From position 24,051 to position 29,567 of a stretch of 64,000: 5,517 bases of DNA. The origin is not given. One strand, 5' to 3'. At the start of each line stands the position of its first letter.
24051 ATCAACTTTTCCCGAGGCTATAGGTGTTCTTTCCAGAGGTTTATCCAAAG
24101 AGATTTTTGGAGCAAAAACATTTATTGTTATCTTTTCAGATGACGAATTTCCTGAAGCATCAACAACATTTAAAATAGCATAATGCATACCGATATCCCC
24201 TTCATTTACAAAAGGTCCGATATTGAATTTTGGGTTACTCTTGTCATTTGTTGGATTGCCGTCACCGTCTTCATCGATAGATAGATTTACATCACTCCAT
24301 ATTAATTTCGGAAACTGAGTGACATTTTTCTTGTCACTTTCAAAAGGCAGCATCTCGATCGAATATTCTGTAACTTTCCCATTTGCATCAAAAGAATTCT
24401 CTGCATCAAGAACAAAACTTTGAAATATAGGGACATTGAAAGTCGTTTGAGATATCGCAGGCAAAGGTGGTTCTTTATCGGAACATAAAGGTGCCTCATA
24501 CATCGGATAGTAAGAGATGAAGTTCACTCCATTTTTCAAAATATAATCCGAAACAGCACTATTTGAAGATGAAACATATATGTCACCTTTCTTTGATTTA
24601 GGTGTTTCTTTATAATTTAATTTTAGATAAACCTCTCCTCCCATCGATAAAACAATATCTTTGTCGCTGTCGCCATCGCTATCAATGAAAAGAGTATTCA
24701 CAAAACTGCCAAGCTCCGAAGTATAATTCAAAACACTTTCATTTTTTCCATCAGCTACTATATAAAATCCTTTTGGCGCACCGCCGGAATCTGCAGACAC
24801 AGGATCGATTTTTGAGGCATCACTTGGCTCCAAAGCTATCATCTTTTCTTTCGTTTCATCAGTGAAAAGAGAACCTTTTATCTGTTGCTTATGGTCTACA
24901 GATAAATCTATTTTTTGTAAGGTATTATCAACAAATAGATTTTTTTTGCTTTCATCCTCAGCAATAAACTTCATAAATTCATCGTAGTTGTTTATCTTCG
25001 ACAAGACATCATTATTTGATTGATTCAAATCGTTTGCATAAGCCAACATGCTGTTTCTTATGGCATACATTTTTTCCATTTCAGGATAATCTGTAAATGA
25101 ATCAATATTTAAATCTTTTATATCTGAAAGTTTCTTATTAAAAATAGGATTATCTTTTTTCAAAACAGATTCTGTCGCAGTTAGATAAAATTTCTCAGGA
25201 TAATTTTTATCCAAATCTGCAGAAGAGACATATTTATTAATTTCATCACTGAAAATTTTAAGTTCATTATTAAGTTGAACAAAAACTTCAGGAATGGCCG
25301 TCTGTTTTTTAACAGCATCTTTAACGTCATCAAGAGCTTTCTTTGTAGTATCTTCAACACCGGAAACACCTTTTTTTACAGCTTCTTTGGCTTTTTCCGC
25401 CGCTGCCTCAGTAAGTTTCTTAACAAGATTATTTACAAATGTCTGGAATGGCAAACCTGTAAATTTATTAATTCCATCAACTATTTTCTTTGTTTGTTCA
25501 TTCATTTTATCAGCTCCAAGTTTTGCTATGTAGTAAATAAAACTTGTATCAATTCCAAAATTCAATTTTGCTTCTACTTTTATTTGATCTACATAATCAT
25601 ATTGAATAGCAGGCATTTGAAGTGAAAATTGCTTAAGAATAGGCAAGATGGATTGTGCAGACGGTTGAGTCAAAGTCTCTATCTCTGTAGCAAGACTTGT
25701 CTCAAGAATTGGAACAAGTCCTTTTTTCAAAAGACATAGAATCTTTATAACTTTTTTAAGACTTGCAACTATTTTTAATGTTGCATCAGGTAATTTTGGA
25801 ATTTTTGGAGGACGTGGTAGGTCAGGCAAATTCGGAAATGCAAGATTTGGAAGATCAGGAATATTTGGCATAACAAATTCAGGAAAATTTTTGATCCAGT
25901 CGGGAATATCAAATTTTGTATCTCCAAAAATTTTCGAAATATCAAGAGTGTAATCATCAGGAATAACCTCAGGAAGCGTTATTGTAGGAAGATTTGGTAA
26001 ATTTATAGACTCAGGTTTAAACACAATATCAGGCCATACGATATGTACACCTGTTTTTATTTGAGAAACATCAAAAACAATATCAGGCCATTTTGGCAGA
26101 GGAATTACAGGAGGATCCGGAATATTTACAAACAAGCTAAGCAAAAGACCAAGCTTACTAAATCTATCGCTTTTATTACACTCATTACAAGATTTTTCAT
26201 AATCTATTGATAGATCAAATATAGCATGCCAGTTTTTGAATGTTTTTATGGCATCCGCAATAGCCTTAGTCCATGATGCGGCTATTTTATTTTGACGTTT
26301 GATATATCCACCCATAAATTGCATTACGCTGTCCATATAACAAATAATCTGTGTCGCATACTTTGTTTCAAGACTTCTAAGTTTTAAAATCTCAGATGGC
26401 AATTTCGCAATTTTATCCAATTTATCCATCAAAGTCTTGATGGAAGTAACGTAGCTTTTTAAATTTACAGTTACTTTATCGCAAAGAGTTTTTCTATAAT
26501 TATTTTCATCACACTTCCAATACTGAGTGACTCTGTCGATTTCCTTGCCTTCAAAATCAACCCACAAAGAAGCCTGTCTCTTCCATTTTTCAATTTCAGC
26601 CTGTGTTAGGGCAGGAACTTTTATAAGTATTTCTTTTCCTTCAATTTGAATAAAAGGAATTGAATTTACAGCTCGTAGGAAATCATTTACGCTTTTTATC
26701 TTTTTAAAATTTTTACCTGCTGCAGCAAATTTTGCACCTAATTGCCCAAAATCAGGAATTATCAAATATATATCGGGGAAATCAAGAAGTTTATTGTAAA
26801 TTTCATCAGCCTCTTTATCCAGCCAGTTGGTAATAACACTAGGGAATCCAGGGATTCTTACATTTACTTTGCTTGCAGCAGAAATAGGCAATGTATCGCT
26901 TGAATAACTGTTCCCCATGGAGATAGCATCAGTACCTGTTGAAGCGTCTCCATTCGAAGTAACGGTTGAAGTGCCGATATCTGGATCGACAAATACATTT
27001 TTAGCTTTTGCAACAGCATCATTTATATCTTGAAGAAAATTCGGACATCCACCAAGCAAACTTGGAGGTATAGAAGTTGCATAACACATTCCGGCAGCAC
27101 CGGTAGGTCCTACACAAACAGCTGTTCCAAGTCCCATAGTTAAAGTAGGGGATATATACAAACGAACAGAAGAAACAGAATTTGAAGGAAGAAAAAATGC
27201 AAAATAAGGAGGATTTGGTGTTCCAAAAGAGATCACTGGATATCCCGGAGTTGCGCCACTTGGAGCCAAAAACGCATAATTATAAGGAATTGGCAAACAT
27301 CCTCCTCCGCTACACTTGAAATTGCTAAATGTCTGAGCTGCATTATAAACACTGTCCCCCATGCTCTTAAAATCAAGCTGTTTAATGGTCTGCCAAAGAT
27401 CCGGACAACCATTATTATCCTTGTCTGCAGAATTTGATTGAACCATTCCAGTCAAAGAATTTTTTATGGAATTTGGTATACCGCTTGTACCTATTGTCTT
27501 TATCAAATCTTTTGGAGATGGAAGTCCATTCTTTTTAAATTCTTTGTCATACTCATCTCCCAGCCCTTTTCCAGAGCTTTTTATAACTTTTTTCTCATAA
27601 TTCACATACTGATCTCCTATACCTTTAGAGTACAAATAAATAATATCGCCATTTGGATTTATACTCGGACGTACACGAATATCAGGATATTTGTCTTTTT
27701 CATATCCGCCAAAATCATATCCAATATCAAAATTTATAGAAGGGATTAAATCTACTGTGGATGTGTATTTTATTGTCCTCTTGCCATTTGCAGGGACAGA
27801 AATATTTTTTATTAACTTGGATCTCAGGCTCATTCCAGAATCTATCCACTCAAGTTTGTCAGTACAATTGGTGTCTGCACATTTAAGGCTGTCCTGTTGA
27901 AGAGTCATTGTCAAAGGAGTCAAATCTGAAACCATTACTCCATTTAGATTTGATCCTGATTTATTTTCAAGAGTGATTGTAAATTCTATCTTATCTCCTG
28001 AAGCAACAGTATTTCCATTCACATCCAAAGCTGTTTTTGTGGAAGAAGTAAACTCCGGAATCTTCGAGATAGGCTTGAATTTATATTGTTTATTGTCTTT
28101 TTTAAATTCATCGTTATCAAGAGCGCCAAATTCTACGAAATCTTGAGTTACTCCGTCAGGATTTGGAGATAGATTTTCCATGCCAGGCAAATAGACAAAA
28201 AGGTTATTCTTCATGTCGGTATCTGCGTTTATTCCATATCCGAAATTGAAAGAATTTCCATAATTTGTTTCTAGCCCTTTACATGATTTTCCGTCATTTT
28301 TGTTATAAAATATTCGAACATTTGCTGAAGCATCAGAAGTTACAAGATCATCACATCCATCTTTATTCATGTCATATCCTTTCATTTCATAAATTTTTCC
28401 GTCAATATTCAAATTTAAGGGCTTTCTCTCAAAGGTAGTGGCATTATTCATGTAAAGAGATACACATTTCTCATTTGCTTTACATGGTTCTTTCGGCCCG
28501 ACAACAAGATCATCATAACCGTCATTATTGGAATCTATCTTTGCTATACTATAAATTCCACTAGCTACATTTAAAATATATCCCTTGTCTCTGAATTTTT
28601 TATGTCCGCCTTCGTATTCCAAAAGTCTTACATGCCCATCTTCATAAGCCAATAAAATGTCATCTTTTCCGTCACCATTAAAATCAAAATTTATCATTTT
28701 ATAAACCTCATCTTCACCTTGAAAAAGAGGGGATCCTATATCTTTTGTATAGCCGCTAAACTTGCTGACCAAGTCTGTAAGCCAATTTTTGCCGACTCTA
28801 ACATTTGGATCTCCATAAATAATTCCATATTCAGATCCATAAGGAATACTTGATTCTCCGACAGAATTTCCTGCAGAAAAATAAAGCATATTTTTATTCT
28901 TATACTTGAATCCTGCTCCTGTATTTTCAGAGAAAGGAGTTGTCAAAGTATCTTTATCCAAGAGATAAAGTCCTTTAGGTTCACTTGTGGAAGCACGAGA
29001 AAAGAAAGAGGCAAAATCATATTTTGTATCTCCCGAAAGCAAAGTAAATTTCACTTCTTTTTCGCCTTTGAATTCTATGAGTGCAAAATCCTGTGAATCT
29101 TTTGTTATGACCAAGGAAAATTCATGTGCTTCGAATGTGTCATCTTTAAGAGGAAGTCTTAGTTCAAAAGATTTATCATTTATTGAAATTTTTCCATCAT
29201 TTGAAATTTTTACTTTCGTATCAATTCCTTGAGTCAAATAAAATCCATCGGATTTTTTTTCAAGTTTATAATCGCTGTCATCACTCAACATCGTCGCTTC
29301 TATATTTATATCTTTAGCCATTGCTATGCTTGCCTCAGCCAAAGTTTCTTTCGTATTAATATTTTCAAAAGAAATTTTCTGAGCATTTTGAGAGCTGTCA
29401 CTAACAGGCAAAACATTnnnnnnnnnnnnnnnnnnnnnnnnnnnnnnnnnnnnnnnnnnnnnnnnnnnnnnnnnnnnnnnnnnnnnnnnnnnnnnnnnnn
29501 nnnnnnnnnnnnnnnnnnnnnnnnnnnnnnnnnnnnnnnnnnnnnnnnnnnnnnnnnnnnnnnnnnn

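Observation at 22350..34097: Mosaic architecture of the 3915-aa protein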

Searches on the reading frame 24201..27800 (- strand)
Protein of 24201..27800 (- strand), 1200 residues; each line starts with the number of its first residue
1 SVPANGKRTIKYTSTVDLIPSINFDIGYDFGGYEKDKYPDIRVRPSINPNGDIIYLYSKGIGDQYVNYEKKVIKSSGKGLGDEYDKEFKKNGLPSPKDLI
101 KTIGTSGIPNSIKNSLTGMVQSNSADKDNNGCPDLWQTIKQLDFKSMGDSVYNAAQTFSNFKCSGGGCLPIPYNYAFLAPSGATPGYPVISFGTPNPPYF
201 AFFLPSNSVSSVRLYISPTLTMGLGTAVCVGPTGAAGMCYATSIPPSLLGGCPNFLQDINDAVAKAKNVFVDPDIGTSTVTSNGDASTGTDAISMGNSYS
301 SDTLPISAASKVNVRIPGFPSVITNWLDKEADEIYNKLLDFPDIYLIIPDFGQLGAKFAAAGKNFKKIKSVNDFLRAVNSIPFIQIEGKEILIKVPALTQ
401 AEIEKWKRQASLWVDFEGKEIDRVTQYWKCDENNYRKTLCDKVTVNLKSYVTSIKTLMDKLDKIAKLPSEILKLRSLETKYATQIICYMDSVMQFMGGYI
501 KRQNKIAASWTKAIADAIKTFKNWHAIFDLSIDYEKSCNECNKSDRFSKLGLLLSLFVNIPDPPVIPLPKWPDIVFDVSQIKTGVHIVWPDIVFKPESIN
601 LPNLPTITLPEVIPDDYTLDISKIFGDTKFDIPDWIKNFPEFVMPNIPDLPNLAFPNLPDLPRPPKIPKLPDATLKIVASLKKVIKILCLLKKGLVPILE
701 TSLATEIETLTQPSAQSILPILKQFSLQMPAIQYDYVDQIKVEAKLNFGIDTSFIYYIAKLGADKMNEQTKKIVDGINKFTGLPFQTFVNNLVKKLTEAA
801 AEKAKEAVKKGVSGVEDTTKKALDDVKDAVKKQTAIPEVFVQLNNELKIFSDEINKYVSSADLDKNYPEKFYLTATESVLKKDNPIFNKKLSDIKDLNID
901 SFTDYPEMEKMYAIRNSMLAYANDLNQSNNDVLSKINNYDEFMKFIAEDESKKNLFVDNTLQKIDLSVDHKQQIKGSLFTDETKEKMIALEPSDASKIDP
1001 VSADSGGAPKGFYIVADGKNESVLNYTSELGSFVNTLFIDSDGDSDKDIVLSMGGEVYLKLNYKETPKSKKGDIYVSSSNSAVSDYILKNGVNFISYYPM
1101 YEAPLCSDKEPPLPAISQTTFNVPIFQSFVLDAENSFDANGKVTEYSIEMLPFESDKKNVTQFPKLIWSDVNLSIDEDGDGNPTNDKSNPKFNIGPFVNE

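Call 41: search_protein_representatives(protein=window:24201-27800:-)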
Query: 1200 residues. Proteins with E-value up to 0.001 (for the whole library): 382; up to 1e-10: 317; up to 1e-30: 209. The best 150 are listed.
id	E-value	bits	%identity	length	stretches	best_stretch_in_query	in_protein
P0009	0.0e+00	2036.5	76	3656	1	1-1200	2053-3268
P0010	0.0e+00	1193.4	52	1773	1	116-1199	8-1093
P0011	0.0e+00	1160.7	49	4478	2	1-1092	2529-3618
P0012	0.0e+00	1121.7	50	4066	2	16-1101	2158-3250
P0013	0.0e+00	1115.8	50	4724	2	1-1093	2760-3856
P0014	0.0e+00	1102.9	48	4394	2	2-1092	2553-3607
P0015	0.0e+00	1086.0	46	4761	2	1-1094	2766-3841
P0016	0.0e+00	1084.5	46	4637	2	2-1089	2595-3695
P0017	0.0e+00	1077.2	46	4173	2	1-1105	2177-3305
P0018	9.9e-299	1010.6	54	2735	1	2-859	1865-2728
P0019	1.6e-298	1009.9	46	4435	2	2-1096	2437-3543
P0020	5.6e-297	1004.8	50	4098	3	19-808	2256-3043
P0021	2.0e-296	1002.9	45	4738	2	1-1097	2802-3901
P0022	3.4e-293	992.2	45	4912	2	1-1092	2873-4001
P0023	1.3e-292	990.3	47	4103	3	19-794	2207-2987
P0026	1.5e-284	963.6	46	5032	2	1-1097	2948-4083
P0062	1.9e-168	579.0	35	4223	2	3-1095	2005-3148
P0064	1.4e-166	572.9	35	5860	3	2-936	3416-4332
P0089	4.3e-121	422.2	33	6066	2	3-1064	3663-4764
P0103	1.9e-108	380.3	30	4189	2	15-1064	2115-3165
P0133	7.2e-62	226.1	26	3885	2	208-1072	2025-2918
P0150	2.0e-47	178.3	27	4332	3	368-1071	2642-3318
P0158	6.7e-45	169.9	33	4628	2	437-729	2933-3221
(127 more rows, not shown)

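Call 43: list_cluster_members(proteins=[P0009, P0011, P0026, P0064, P0089, P0103, P0133, P0150, P0062, P0158])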
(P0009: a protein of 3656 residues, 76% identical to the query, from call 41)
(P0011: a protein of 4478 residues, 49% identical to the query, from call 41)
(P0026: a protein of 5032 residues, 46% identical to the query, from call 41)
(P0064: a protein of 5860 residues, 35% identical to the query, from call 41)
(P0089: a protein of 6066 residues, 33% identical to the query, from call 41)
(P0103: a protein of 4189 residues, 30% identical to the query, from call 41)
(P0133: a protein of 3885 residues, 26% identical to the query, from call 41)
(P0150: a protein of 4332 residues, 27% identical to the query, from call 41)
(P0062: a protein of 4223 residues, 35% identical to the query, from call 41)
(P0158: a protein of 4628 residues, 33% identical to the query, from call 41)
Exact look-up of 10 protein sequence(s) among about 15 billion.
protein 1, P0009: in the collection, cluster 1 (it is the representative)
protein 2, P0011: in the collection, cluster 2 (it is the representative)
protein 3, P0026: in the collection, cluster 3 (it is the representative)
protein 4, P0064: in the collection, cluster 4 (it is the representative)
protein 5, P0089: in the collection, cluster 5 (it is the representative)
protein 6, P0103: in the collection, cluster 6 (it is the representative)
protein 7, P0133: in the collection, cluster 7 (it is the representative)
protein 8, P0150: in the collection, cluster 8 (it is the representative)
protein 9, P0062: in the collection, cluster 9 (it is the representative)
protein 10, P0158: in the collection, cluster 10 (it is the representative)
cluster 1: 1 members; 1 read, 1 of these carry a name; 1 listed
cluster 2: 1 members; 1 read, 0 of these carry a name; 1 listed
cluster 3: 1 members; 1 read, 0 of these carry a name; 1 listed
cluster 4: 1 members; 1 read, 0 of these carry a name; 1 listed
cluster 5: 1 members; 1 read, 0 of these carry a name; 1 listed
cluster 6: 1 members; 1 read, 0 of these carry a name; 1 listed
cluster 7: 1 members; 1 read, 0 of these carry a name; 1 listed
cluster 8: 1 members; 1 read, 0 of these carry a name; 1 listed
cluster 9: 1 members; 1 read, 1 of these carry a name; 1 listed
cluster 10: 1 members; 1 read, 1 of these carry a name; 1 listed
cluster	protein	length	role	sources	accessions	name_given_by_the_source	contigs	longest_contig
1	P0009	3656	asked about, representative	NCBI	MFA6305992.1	MAG: FG-GAP-like repeat-containing protein, partial [Candidatus Gracilibacteria bacterium]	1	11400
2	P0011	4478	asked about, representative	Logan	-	-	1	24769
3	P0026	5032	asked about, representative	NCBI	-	-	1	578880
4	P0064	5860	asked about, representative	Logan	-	-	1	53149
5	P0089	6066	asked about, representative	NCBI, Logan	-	-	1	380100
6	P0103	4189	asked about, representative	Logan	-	-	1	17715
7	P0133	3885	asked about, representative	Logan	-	-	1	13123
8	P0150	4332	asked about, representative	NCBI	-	-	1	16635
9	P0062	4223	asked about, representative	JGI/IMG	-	uncharacterized repeat protein (TIGR01451 family)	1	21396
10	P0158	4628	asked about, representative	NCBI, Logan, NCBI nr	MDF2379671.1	MAG: S-layer homology domain-containing protein [Candidatus Gracilibacteria bacterium] | S-layer homology domain-containing protein [Candidatus Gracilibacteria bacterium]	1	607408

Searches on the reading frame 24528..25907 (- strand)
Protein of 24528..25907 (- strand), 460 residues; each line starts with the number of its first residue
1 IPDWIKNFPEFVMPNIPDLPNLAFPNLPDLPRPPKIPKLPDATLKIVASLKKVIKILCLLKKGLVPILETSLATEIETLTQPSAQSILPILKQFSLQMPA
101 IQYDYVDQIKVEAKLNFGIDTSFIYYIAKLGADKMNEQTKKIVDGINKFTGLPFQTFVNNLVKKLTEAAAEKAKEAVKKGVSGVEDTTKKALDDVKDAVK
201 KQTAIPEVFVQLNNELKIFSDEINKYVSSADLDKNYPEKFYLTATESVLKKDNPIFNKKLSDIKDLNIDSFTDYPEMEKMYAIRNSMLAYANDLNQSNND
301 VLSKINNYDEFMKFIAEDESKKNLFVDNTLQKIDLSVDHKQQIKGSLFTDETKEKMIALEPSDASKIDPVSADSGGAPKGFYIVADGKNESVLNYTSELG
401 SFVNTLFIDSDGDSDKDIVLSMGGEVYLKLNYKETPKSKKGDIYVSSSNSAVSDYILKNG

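Call 15: search_protein_families(library=pfam, proteins=[window:24528-25907:-], max_evalue=10)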
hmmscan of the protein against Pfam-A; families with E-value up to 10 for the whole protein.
window:24528-25907:- (460 aa): 6 families
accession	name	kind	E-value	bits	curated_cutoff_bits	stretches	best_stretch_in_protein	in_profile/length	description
PF11348.13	DUF3150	-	0.041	13.6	24.9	1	155-205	163-213/257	Protein of unknown function (DUF3150)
PF15291.11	Dermcidin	-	0.052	14.3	27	1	168-200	44-76/87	Dermcidin, antibiotic peptide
PF05812.17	Herpes_BLRF2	-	0.13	12.8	25.8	1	155-195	42-80/119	Herpesvirus BLRF2 protein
PF17675.6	APG6_N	-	0.63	10.9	45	1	155-228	29-102/132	Apg6 coiled-coil region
PF07464.16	ApoLp-III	-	0.78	10.3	36.3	1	132-201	71-138/146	Apolipophorin-III precursor (apoLp-III)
PF10303.14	DUF2408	-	4.9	8.2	25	1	275-349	10-79/130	Protein of unknown function (DUF2408)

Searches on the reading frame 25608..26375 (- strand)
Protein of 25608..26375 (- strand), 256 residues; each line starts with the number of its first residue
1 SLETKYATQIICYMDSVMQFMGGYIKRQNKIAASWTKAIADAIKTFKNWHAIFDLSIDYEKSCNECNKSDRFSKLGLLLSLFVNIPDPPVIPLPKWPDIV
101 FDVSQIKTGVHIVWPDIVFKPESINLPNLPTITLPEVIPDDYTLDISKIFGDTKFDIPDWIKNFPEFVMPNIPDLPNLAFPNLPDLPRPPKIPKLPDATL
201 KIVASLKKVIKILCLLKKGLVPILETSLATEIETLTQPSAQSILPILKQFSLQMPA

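Call 58: find_related_loci(query=A3, collection=genome_contigs, flank=10000)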
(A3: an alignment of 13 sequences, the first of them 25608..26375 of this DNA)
Query A3 (256 aa) in genome_contigs; peptide patterns used: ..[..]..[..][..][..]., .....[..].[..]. (x = any residue, [..] = any of these).
118 stretches matched a pattern; 69 encode a relative of the query (tblastn E <= 1e-3); 67 distinct loci.
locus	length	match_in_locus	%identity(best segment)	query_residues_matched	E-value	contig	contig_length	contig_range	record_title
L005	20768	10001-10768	80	1-256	1e-143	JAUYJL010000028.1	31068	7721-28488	MAG: Candidatus Peregrinibacteria bacterium isolate C24_metabat.bin.136 C24_k141_1103221, whole genome shotgun sequence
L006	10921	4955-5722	77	1-256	8e-139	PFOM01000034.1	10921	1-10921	MAG: Candidatus Peregrinibacteria bacterium CG_4_10_14_0_2_um_filter_38_24 CG_4_10_14_0.2_scaffold_3177_c, whole genome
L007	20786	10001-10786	77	1-256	3e-137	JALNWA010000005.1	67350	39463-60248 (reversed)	MAG: Candidatus Gracilibacteria bacterium isolate SO_2016_GW1 bin 4 scaffold00885_OW334_2016, whole genome shotgun seque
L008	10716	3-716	85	20-256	1e-136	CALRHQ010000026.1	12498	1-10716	MAG: Candidatus Peribacteria bacterium isolate MaH-04nov19-39 genome assembly, contig: MaH-04nov19-C13136, whole genome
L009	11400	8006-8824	76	1-256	2e-135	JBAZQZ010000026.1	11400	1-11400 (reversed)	MAG: Candidatus Gracilibacteria bacterium isolate SO_2017_GW1_136 NODE_21168_length_11400_cov_1.518229_OW334_2017, whole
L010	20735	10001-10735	59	1-255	4e-97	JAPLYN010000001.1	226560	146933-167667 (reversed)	MAG: Candidatus Peregrinibacteria bacterium isolate LacPavin_0818_WC45_MAG_38_18 LacPavin_0818_WC45_scaffold_20305, whol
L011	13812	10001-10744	60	1-255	4e-93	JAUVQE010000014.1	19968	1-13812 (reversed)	MAG: Nitrospirota bacterium isolate CSMAG_680 CSMAG_680_k127_12788422_length_19968_cov_25.0000, whole genome shotgun seq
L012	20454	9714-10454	58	1-255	1e-88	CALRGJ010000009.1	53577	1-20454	MAG: Candidatus Peribacteria bacterium isolate ZH-bin-154 genome assembly, contig: ZH-15May19-c1008, whole genome shotgu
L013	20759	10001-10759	58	1-255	2e-87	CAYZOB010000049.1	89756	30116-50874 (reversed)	MAG TPA_asm: uncultured Candidatus Peribacteria bacterium isolate binchicken_co203_530 genome assembly, contig: k141_195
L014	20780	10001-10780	57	2-256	1e-84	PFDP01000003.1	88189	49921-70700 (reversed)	MAG: Candidatus Peregrinibacteria bacterium CG10_big_fil_rev_8_21_14_0_10_36_19 CG10_8_21_14_0.10_scaffold_194_c, whole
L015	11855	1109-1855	63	1-256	3e-84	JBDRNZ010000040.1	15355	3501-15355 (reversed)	MAG: Candidatus Peregrinibacteria bacterium isolate MEGAHIT-group-1.923 k141_8457096, whole genome shotgun sequence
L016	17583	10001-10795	56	3-256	2e-82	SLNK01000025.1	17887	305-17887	MAG: Candidatus Peregrinibacteria bacterium isolate CSSed165cm_403R1 CSSed16-5cm-8307, whole genome shotgun sequence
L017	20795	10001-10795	53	2-255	1e-81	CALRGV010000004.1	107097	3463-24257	MAG: Candidatus Peribacteria bacterium isolate TH-Jun18-111 genome assembly, contig: TH-Jun18-C218, whole genome shotgun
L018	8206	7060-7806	61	1-256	2e-81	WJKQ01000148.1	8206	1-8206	MAG: Candidatus Peregrinibacteria bacterium isolate Bin_503 k141_4818355, whole genome shotgun sequence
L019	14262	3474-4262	53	1-256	1e-79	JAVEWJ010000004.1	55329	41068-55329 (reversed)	MAG: Candidatus Gracilibacteria bacterium isolate BF4_142 NODE_1613_length_55329_cov_14.103420_Biofilm4, whole genome sh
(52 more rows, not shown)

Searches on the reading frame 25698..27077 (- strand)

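Call 15: search_protein_families(library=pfam, proteins=[window:25698-27077:-], max_evalue=10)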
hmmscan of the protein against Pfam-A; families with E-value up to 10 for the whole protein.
window:25698-27077:- (460 aa): 1 family
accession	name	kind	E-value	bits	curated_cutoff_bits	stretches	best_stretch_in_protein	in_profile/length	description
PF23162.1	AEP_C962R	-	0.093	13.3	23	1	338-359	110-132/190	C962R protein N-terminal AEP domain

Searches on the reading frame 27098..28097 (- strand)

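Call 17: find_homologous_proteins(query=window:27098-28097:-, max_evalue=0.001)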
Query window:27098-28097:-: 1251 candidates shared short words with the query, none scored E <= 0.001.

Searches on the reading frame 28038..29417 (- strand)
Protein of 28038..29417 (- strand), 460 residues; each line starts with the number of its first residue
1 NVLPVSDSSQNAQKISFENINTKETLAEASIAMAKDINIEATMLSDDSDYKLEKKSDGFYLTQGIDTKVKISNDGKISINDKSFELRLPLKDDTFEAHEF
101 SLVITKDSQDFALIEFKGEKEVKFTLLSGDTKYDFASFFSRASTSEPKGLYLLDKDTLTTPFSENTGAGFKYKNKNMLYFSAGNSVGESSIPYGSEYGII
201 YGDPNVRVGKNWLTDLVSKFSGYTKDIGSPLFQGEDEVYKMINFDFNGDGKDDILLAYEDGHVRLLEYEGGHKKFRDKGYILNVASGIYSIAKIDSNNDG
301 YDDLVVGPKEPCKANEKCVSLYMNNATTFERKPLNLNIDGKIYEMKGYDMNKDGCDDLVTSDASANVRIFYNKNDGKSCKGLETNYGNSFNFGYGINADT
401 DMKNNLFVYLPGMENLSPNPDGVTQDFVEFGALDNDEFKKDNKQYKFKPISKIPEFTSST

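Call 15: search_protein_families(library=pfam, proteins=[window:28038-29417:-], max_evalue=10)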
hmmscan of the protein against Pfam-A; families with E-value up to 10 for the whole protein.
window:28038-29417:- (460 aa): 5 families
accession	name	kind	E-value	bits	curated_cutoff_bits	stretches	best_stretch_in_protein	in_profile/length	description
PF13517.12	FG-GAP_3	-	4.8e-13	49.9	26.9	2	245-306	1-61/61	FG-GAP-like repeat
PF01839.29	FG-GAP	-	4.8e-07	30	22.1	3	245-258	9-22/37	FG-GAP repeat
PF23743.1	Beta-prop_BBS7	-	1.1e-06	28.6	27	2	238-306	221-287/299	BBS7 beta-propeller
PF14783.12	BBS2_Mid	-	0.00019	21.9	27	1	236-264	78-106/108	Ciliary BBSome complex subunit 2, middle region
PF25292.1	Beta-prop_CGLA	-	0.00079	19.4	26.8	2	244-271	37-64/316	Lambda-carrageenase beta-propeller domain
